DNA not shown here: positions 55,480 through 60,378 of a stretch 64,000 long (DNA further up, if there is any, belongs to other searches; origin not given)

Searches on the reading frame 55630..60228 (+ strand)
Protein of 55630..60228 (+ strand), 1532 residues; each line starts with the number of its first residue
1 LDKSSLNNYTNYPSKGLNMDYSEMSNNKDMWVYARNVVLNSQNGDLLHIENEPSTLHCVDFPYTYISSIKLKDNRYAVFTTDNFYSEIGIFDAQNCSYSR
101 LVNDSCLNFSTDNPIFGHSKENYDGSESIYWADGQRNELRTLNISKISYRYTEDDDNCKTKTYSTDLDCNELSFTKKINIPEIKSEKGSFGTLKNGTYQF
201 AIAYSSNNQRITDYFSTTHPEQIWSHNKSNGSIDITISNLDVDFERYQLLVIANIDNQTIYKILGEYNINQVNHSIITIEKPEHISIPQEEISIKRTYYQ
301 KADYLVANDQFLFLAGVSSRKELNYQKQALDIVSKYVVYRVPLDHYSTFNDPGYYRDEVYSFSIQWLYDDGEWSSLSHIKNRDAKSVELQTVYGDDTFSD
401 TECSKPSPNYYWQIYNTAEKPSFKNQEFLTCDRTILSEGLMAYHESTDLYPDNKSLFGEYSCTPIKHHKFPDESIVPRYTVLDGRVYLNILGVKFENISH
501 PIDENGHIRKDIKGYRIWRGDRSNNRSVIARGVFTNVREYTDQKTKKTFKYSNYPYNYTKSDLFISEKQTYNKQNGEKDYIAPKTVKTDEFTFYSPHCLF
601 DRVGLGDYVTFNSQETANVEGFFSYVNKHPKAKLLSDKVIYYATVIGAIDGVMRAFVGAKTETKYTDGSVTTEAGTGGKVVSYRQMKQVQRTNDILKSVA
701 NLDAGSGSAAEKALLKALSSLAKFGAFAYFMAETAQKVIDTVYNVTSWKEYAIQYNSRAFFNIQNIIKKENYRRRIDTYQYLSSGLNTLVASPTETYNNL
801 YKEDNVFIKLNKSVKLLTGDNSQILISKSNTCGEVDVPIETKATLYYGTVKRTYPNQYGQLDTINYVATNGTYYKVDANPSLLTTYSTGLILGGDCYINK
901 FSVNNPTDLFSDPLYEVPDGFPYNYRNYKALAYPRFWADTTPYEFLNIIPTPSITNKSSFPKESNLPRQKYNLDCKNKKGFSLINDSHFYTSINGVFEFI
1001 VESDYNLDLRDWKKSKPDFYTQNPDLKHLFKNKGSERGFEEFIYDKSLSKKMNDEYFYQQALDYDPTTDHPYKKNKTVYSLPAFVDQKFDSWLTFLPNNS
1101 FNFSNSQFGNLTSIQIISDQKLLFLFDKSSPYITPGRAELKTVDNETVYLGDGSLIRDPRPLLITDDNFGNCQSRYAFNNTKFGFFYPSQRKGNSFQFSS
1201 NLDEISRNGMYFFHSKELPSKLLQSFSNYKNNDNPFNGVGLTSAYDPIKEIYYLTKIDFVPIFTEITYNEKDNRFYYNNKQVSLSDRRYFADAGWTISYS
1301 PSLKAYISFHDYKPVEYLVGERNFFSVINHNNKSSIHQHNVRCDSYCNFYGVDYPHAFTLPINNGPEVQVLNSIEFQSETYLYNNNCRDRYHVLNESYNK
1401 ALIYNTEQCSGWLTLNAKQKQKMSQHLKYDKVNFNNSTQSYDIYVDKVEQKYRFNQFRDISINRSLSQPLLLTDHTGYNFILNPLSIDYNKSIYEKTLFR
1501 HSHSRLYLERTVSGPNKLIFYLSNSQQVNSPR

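Call 27: search_protein_families(library=pfam, proteins=[window:55630-60228:+], max_evalue=0.01)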
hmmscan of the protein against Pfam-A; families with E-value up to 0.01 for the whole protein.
window:55630-60228:+ (1532 aa): 1 family
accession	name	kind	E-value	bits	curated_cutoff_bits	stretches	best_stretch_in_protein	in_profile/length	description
PF25731.1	crAss_MUZ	-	1.3e-26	93.5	27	3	10-319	4-320/1224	Crassvirus muzzle protein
